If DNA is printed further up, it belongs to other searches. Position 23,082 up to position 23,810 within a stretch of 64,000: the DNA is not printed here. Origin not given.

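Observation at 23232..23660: VirB1-like SLT lytic transglycosylase inserted between icmP and icmS where icmQ/icmR normally lie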

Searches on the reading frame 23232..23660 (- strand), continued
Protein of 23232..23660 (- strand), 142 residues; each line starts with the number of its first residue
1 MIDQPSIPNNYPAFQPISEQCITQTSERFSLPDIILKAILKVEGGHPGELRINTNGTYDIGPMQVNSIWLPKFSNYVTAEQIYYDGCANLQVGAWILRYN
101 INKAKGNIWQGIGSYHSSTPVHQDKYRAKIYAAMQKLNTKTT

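Call 75: find_encoding_contigs(protein=P0025, flank=5000, max_places=1)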
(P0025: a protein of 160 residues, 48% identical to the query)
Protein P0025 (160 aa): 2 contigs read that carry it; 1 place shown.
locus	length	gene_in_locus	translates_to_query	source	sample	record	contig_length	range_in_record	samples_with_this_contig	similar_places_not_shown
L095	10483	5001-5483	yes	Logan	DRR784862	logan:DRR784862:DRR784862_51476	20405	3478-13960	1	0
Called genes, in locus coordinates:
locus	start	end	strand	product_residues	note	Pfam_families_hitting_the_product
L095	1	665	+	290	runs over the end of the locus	PF00877:NLPC_P60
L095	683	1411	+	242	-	PF01027:Bax1-I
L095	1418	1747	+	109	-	-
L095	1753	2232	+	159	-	-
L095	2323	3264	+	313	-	-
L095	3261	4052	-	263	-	-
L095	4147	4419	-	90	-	-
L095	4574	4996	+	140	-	PF23130:IcmW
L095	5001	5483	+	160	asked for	-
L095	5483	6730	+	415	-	PF23127:DotM_C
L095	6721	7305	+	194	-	-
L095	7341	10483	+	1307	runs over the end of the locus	PF14528:LAGLIDADG_3 (faint), PF12696:TraG-D_C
